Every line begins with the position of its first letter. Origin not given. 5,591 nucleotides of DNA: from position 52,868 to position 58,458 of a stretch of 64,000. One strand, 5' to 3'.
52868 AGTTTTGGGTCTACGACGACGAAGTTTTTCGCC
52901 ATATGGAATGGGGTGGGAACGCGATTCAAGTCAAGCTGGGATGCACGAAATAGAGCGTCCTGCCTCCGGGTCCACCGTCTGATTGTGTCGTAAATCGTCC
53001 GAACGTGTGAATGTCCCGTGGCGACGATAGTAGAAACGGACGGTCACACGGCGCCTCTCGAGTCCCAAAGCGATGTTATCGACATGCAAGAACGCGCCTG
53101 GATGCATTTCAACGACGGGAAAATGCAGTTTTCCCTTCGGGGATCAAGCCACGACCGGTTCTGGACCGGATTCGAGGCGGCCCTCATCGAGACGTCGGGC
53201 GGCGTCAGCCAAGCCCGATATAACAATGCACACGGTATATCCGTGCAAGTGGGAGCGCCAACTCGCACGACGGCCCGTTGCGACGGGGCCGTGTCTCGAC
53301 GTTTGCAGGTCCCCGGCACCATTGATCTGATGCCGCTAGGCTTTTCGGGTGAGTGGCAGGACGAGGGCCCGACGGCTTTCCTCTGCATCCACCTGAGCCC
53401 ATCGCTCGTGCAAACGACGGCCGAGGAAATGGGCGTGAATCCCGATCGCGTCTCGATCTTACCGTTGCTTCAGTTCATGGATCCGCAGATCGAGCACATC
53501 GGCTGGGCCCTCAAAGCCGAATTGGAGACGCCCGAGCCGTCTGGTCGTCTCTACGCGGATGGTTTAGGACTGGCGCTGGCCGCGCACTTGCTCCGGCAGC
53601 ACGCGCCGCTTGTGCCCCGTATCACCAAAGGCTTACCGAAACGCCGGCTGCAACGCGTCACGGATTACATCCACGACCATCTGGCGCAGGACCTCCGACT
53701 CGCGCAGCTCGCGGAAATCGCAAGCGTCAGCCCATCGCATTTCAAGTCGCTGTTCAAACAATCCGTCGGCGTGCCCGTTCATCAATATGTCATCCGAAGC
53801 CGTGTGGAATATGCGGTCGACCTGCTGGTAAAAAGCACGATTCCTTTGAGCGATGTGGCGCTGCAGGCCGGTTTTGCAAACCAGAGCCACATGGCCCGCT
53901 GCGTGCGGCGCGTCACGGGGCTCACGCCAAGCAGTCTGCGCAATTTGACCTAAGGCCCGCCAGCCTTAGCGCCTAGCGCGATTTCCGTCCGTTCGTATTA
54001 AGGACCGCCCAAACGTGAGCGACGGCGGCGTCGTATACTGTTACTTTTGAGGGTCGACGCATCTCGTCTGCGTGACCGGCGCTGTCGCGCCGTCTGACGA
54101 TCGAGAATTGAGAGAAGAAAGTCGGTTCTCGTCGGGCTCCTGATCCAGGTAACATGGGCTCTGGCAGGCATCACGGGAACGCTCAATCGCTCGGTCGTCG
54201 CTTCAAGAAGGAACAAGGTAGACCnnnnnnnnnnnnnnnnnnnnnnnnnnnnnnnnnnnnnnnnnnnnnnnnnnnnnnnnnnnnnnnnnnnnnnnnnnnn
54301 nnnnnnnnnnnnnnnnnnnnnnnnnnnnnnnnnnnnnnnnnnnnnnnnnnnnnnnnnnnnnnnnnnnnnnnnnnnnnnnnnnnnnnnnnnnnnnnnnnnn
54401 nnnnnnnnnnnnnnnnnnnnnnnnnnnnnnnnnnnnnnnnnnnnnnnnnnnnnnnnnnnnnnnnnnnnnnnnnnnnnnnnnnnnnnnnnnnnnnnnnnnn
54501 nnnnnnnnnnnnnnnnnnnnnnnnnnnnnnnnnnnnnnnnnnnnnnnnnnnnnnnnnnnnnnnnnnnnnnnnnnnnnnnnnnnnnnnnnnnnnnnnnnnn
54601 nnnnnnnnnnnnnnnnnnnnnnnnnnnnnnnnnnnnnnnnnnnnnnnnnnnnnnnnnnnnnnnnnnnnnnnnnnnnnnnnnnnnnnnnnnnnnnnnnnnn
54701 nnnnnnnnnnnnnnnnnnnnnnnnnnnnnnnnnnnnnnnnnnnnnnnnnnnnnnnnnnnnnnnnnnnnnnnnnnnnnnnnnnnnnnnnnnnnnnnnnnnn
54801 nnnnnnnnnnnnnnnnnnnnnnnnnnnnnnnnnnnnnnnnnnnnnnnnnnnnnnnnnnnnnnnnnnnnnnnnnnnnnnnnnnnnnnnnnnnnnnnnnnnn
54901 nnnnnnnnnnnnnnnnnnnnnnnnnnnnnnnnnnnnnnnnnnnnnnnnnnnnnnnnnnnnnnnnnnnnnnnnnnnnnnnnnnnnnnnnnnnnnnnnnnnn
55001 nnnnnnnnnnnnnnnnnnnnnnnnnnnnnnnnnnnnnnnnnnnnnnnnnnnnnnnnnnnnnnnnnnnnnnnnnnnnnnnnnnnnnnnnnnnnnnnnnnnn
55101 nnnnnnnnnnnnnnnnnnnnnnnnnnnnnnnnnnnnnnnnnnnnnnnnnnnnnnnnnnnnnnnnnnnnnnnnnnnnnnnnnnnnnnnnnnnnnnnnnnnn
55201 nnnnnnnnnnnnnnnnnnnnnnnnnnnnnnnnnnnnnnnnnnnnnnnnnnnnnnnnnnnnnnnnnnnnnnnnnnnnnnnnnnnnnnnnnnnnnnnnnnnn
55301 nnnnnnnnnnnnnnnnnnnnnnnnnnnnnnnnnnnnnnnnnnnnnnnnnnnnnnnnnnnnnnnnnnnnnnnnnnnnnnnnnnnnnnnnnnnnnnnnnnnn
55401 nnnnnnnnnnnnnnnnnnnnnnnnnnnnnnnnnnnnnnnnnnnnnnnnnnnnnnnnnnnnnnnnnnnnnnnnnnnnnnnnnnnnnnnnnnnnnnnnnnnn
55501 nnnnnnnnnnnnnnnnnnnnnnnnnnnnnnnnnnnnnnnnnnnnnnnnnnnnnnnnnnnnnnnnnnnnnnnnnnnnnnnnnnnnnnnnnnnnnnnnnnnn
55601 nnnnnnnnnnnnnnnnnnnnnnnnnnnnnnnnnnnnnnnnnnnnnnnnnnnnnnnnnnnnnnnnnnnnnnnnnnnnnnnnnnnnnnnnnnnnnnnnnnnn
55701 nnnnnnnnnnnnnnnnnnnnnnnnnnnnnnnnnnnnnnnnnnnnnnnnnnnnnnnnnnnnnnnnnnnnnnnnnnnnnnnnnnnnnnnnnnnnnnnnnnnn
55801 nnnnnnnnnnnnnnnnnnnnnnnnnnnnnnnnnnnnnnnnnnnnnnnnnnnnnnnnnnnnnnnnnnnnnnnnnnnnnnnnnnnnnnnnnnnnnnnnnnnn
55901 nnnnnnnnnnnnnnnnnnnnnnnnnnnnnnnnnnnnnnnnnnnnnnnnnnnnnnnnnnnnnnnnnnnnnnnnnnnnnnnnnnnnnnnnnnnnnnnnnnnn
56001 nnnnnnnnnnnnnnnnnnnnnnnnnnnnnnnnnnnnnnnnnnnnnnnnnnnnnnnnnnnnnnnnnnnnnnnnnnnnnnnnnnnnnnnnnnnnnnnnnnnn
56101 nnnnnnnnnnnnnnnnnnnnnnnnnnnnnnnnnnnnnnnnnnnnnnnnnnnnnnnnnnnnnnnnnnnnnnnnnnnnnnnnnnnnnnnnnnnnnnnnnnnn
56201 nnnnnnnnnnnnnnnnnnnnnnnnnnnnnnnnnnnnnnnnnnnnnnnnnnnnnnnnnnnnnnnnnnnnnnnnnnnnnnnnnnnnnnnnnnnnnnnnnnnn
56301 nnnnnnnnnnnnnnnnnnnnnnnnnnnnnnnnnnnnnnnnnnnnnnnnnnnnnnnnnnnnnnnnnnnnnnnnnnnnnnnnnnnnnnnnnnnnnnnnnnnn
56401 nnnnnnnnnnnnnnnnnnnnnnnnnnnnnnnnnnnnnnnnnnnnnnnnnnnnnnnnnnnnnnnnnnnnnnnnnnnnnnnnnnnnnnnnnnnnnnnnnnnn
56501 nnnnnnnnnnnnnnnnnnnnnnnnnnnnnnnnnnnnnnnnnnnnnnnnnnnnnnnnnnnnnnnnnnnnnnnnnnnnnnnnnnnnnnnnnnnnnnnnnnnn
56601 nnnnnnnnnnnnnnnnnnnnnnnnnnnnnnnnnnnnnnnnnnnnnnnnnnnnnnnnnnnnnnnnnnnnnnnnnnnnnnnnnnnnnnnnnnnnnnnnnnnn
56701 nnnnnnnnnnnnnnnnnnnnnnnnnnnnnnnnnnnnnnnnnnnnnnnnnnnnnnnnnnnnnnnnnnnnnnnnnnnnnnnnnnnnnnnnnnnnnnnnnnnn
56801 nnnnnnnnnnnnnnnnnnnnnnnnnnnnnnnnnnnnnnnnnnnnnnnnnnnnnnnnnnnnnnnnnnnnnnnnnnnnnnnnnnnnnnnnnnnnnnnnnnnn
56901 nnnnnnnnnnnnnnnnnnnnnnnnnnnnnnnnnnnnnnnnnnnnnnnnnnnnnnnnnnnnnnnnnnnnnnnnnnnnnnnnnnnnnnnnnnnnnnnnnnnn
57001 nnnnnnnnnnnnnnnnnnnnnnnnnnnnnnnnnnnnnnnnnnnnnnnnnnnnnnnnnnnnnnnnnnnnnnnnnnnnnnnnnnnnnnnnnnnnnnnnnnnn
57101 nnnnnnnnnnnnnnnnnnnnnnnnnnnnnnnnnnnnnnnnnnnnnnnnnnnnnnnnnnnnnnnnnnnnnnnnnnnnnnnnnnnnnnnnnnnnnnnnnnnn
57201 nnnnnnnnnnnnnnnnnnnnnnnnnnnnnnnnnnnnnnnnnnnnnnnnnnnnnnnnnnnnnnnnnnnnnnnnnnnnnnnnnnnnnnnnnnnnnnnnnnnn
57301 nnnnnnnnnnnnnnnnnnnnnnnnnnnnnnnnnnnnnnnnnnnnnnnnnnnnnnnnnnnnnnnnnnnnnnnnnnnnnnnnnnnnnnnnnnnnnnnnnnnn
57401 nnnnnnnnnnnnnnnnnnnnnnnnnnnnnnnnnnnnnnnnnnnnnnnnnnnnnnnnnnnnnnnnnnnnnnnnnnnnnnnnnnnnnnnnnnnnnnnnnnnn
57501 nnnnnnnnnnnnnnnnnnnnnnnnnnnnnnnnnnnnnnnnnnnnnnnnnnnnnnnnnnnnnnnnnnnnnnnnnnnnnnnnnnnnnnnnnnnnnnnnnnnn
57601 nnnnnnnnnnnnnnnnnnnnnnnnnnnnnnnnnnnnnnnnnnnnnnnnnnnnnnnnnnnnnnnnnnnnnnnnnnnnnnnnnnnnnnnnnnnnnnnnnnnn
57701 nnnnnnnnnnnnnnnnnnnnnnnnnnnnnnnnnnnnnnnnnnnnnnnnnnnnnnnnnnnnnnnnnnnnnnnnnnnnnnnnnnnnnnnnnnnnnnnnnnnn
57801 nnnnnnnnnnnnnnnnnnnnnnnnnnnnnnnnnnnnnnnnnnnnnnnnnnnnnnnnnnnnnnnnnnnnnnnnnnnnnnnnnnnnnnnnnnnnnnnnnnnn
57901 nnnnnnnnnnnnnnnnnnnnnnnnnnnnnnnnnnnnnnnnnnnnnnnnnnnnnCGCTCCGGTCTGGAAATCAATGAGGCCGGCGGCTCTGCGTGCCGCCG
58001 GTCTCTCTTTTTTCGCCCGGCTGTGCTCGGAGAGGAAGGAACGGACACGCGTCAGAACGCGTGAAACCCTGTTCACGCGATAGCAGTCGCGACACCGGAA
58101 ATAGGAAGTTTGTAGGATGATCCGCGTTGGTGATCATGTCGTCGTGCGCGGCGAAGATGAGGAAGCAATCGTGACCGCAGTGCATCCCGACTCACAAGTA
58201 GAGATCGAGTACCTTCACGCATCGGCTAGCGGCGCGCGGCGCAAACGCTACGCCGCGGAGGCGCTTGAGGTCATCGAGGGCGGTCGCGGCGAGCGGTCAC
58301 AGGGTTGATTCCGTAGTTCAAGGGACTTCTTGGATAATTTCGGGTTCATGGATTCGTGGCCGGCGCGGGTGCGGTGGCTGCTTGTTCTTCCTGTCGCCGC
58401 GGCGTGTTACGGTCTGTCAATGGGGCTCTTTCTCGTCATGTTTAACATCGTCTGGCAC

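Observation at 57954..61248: Lower-GC accessory islet with repeats, a tRNA-like fragment and small secreted or membrane proteins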

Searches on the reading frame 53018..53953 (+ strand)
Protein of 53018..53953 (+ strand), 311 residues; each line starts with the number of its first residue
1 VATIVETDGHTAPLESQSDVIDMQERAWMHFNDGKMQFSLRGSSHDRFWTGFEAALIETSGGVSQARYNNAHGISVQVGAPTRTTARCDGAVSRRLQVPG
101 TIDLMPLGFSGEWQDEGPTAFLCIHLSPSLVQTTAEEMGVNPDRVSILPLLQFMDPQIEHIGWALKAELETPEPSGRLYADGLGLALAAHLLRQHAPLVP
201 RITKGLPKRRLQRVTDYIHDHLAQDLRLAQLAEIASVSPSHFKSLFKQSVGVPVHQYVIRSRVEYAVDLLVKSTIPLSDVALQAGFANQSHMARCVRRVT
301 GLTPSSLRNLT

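Call 86: search_protein_families(library=pfam, max_evalue=0.001, proteins=[window:53018-53953:+])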
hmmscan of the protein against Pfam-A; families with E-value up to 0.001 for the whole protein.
window:53018-53953:+ (311 aa): 2 families
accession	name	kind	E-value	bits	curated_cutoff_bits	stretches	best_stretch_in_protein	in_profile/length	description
PF12833.13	HTH_18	-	1.5e-20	73.7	33.6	1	231-309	1-79/80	Helix-turn-helix domain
PF00165.29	HTH_AraC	-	1.5e-18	66.9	26.6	2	218-257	1-40/42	Bacterial regulatory helix-turn-helix proteins, AraC family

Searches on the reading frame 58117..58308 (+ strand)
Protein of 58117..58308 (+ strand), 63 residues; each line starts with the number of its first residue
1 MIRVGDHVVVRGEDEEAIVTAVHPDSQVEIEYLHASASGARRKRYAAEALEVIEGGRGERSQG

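Call 9: search_protein_families(library=pfam, max_evalue=0.1, proteins=[window:58117-58308:+])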
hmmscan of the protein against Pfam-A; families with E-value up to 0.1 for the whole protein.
window:58117-58308:+ (63 aa): 0 families

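Call 20: search_protein_families(library=ncbifam, max_evalue=0.1, proteins=[window:58117-58308:+])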
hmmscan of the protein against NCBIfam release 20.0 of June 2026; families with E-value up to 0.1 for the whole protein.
window:58117-58308:+ (63 aa): 0 families

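Call 21: search_protein_families(library=phrogs, max_evalue=0.1, proteins=[window:58117-58308:+])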
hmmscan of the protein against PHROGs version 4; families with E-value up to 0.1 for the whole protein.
window:58117-58308:+ (63 aa): 0 families
